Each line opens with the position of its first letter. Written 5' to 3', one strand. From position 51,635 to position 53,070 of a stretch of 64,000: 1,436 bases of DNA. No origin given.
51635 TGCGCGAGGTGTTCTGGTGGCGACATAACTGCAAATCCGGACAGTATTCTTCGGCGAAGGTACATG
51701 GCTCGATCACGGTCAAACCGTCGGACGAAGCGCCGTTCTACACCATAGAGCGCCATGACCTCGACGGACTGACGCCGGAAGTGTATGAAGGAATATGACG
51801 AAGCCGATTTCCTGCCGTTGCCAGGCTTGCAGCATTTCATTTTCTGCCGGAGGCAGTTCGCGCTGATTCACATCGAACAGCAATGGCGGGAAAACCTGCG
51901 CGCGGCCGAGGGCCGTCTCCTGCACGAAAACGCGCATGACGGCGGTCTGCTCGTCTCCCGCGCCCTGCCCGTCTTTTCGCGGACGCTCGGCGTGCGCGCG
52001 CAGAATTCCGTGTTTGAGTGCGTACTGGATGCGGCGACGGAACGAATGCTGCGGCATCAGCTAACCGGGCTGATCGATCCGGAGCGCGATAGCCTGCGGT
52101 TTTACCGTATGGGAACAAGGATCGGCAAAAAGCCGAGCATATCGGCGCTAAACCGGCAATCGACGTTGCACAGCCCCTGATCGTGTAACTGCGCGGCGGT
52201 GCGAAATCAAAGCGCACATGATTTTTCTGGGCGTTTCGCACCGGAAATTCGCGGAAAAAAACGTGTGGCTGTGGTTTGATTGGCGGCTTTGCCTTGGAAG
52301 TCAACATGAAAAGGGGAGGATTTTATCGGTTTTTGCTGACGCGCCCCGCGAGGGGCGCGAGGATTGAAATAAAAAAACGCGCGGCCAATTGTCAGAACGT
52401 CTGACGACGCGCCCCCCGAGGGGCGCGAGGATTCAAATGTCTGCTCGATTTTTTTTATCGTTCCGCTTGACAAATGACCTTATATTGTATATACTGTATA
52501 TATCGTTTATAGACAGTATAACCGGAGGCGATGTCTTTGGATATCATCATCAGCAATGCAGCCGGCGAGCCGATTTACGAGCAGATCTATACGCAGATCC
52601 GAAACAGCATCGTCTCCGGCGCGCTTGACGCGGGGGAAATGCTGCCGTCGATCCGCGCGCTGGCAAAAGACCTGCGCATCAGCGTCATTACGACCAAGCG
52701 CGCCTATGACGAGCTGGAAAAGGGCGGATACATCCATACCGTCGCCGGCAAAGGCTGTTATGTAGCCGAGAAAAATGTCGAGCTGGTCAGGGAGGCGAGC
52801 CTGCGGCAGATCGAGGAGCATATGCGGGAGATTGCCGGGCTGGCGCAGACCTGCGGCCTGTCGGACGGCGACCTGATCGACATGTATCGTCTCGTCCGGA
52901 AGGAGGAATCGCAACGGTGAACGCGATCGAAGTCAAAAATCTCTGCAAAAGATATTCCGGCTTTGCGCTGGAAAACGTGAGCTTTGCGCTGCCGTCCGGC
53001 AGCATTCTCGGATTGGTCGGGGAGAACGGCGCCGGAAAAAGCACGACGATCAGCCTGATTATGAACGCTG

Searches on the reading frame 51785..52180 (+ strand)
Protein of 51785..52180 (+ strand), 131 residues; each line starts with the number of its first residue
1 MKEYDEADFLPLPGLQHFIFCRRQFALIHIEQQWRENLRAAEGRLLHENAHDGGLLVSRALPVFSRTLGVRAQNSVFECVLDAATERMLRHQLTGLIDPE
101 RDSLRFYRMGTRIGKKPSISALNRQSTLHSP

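Call 6: search_protein_families(library=ncbifam, proteins=[window:51785-52180:+], max_evalue=0.01)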
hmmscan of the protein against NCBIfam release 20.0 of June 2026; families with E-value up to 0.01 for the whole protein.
window:51785-52180:+ (131 aa): 3 families
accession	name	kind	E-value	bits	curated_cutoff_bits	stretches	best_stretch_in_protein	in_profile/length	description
TIGR01573.1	cas2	equivalog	3e-05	24.2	24.5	1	68-113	28-74/96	CRISPR-associated endonuclease Cas2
NF049935.1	cas4g_cas1g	exception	0.00054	18.5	560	1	10-51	2-43/546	CRISPR-associated endonuclease Cas4g/Cas1g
TIGR00372.1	cas4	equivalog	0.0014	18.5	65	1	15-57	6-45/180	CRISPR-associated protein Cas4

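Call 7: search_protein_families(library=pfam, proteins=[window:51785-52180:+], max_evalue=0.01)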
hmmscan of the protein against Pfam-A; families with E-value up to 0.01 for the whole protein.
window:51785-52180:+ (131 aa): 2 families
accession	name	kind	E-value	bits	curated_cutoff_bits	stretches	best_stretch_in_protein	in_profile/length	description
PF09827.14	CRISPR_Cas2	-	2.1e-10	41.1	23.8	1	68-111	25-68/74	CRISPR associated protein Cas2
PF01930.23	Cas_Cas4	-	0.00058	20.4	22.7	1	15-51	5-42/160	Domain of unknown function DUF83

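Call 18: find_encoding_contigs(protein=window:51785-52180:+, flank=10000, max_places=10)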
Protein window:51785-52180:+ (131 aa): 23 contigs read that carry it; 10 places shown.
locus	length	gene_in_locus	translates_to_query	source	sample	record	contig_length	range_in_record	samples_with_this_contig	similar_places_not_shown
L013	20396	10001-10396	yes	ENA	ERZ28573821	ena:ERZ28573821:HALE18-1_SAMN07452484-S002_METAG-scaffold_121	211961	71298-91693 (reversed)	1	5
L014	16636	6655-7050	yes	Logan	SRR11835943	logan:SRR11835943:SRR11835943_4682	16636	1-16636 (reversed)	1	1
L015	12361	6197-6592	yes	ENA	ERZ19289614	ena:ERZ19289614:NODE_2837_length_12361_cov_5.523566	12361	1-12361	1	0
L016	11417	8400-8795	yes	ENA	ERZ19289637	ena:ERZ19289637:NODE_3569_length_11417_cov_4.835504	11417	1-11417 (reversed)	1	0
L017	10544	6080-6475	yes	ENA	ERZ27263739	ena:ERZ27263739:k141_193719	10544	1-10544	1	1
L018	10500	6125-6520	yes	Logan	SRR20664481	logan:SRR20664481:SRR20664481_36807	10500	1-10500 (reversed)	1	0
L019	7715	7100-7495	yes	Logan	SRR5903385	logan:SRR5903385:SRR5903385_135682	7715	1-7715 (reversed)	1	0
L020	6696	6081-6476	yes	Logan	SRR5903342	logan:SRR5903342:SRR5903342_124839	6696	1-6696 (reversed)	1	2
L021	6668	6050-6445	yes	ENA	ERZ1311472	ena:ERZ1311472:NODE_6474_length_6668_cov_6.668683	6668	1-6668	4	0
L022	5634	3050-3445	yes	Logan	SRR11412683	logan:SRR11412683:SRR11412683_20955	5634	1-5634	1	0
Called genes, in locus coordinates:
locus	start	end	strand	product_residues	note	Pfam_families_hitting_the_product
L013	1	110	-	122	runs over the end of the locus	PF01325:Fe_dep_repress, PF24034:DUF7343 (weak), PF02742:Fe_dep_repr_C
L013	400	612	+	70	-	PF04023:FeoA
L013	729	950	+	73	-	PF04023:FeoA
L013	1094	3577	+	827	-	PF01926:MMR_HSR1, PF02421:FeoB_N, PF17910:FeoB_Cyto, PF07670:Gate, PF07664:FeoB_C, PF07670:Gate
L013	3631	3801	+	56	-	-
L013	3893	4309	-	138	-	PF00376:MerR, PF13411:MerR_1, PF09278:MerR-DNA-bind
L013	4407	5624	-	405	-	PF00149:Metallophos, PF12850:Metallophos_2 (weak)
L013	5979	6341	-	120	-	-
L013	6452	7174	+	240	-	PF09704:Cas_Cas5d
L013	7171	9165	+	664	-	PF09709:Cas_Csd1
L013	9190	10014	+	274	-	PF05107:Cas_Cas7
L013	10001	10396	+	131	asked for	PF09827:CRISPR_Cas2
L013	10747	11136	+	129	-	PF00392:GntR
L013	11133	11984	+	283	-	PF00005:ABC_tran, PF13401:AAA_22 (faint), PF13304:AAA_21 (weak)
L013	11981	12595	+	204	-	PF13346:ABC2_membrane_5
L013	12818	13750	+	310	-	PF08902:DUF1848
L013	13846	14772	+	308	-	PF01636:APH, PF01163:RIO1 (faint)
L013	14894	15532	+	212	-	PF24741:AlkZ-rel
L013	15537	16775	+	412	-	-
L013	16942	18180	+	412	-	PF01979:Amidohydro_1, PF12890:DHOase, PF07969:Amidohydro_3 (weak)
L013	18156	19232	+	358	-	PF00988:CPSase_sm_chain, PF00117:GATase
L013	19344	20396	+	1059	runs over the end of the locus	PF25596:CPSase_L_D1, PF02786:CPSase_L_D2, PF02787:CPSase_L_D3, PF25596:CPSase_L_D1, PF02655:ATP-grasp_3, PF02222:ATP-grasp, PF02786:CPSase_L_D2, PF07478:Dala_Dala_lig_C, +6 more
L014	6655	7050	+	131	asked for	PF09827:CRISPR_Cas2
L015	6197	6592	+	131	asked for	PF09827:CRISPR_Cas2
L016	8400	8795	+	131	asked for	PF09827:CRISPR_Cas2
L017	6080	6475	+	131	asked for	PF09827:CRISPR_Cas2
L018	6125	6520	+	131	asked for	PF09827:CRISPR_Cas2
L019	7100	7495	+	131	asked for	PF09827:CRISPR_Cas2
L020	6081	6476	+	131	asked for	PF09827:CRISPR_Cas2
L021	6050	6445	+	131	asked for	PF09827:CRISPR_Cas2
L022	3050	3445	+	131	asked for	PF09827:CRISPR_Cas2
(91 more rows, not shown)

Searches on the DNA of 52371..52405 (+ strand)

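Call 26: search_dna_similar(query=window:52371-52405:+, collection=phages, mode=distant, max_evalue=10)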
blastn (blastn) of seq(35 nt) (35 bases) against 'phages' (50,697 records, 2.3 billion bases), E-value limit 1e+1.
No match.

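Call 27: search_dna_similar(query=window:52371-52405:+, collection=plasmids, mode=distant, max_evalue=10)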
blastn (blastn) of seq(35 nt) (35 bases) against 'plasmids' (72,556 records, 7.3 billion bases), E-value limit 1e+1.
Records with a match: 3; places in all: 3; records where one place covers at least 80% of the query: 0.
Best place of each record, by identity: >=99% 2; 90-95% 1.
By first word of the organism name: Lactiplantibacillus 2; Roseivivax 1.
By predicted mobility (MOB-suite, as given by PLSDB): non-mobilizable 2; conjugative 1.
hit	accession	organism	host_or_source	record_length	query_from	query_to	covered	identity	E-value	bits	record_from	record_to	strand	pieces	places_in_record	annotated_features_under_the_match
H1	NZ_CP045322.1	Roseivivax sp. THAF197b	pure culture,Surface of a polyethylene ...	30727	8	31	69%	91.7%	1e+0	36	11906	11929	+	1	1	hypothetical protein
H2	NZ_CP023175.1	Lactiplantibacillus plantarum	Drosophila melanogaster Oregon-R ...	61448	16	33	51%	100.0%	4e+0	34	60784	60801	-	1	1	none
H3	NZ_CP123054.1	Lactiplantibacillus plantarum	Drosophila melanogaster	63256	16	33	51%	100.0%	4e+0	34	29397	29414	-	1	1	none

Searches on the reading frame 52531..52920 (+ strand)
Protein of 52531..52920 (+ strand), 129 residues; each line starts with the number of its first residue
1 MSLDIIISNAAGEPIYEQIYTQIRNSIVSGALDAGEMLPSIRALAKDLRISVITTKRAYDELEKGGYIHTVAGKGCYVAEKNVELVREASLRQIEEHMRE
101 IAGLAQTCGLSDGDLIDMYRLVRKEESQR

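Call 6: search_protein_families(library=ncbifam, proteins=[window:52531-52920:+], max_evalue=0.01)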
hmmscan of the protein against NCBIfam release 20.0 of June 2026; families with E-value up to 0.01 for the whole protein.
window:52531-52920:+ (129 aa): 25 families
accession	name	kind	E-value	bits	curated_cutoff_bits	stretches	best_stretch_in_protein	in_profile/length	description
NF047563.1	modulin_PmtR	equivalog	6.9e-35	119.8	200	1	4-126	2-124/125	PSM export ABC transporter transcriptional regulator PmtR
NF052282.1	PLP_TF_PdxR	equivalog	2.6e-23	82.8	320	1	14-92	1-77/448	MocR-like pyridoxine biosynthesis transcription factor PdxR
NF052281.1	rhizopine_MocR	equivalog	7.1e-17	61.2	650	1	5-93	9-97/479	rhizopine catabolism transcriptional regulator MocR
NF052286.1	ecto_TF_EhuR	exception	9.5e-17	60.7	480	1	11-89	8-86/458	MocR-like ectoine utilization transcription factor EhuR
NF053730.1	TransRegRv1152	equivalog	1.1e-14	54.4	170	1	7-82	9-84/120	Rv1152 family transcriptional regulator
NF052285.1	GABA_TF_GabR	exception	2.1e-14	53.2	600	1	16-100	1-86/456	MocR-like transcriptional regulator GabR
NF052290.2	MocR_like_YczR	exception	3.3e-13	49.2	487.4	1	11-108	16-111/458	MocR-like transcription factor YczR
TIGR02018.2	his_ut_repres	equivalog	5.5e-11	42.3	220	1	16-85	1-70/226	histidine utilization transcriptional repressor HutC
TIGR02404.1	trehalos_R_Bsub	equivalog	2.3e-10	40.5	211.95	1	16-82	2-68/233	trehalose operon repressor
NF007292.0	PRK09764.1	equivalog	2.4e-10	40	281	1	13-84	4-75/240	GntR family transcriptional regulator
NF012025.0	PRK15481.1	equivalog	6.6e-10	38.2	573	1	17-90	9-82/432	MocR-like B6 salvage transcription factor PtsJ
TIGR02325.1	C_P_lyase_phnF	equivalog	1.7e-09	37.6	156.8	1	10-85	4-79/238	phosphonate metabolism transcriptional regulator PhnF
NF041547.1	GntR_LSA1692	equivalog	1.5e-07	31.3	275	1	15-82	2-69/233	GntR family transcriptional regulator, LSA1692 subfamily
TIGR03337.1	phnR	equivalog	8.3e-07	28.9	296.75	1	16-85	3-72/231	phosphonate utilization transcriptional regulator PhnR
NF007741.0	PRK10421.1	equivalog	1.1e-06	28.3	311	1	15-99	8-92/262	transcriptional regulator LldR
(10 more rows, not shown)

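Call 7: search_protein_families(library=pfam, proteins=[window:52531-52920:+], max_evalue=0.01)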
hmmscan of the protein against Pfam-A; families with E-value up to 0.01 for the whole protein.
window:52531-52920:+ (129 aa): 4 families
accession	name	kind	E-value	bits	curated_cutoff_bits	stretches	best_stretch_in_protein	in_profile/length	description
PF00392.27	GntR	-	3.6e-15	55.8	27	1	16-78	2-64/64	Bacterial regulatory proteins, gntR family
PF13730.12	HTH_36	-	4.2e-05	23.7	25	1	34-68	21-55/55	Helix-turn-helix domain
PF13412.12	HTH_24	-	0.0026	17.7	21.9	0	40-68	19-47/48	Winged helix-turn-helix DNA-binding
PF14502.12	HTH_41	-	0.0058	16.5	25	0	34-68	2-36/48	Helix-turn-helix domain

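Call 63: find_encoding_contigs(protein=window:52531-52920:+, flank=8000, max_places=10)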
Protein window:52531-52920:+ (129 aa): 22 contigs read that carry it; 10 places shown.
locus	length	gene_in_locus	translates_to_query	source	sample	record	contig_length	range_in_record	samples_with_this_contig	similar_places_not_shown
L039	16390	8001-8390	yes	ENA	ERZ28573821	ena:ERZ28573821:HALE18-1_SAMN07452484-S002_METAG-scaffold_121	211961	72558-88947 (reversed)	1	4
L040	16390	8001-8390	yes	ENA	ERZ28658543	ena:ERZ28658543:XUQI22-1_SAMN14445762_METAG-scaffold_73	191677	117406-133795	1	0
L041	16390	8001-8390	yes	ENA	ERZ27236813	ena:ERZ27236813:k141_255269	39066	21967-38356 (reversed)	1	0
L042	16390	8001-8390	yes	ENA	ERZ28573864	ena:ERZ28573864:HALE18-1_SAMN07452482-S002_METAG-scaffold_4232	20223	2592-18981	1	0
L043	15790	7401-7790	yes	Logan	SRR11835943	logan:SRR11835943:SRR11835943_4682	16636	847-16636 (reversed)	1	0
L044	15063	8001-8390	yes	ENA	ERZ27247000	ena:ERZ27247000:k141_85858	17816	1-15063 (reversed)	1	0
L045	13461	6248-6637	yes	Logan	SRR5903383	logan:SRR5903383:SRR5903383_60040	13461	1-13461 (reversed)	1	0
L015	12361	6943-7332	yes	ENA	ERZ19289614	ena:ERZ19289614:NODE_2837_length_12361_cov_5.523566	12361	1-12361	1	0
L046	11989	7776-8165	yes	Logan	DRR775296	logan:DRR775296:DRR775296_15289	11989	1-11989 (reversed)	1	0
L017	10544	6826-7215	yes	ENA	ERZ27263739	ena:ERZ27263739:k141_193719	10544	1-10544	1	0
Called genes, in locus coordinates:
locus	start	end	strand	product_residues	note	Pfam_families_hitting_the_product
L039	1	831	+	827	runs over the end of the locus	PF01926:MMR_HSR1, PF02421:FeoB_N, PF17910:FeoB_Cyto, PF07670:Gate, PF07664:FeoB_C, PF07670:Gate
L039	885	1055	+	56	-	-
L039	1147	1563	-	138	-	PF00376:MerR, PF13411:MerR_1, PF09278:MerR-DNA-bind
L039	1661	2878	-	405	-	PF00149:Metallophos, PF12850:Metallophos_2 (weak)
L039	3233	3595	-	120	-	-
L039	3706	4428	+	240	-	PF09704:Cas_Cas5d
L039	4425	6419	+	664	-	PF09709:Cas_Csd1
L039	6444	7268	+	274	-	PF05107:Cas_Cas7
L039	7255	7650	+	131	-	PF09827:CRISPR_Cas2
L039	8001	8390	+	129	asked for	PF00392:GntR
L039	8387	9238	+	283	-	PF00005:ABC_tran, PF13401:AAA_22 (faint), PF13304:AAA_21 (weak)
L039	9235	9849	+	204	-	PF13346:ABC2_membrane_5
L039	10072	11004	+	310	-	PF08902:DUF1848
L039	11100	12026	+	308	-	PF01636:APH, PF01163:RIO1 (faint)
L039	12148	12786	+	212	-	PF24741:AlkZ-rel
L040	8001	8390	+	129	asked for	PF00392:GntR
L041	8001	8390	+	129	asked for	PF00392:GntR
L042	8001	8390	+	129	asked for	PF00392:GntR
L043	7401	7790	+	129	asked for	PF00392:GntR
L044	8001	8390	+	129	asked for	PF00392:GntR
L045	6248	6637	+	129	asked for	PF00392:GntR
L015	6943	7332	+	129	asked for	PF00392:GntR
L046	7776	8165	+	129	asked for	PF00392:GntR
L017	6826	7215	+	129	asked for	PF00392:GntR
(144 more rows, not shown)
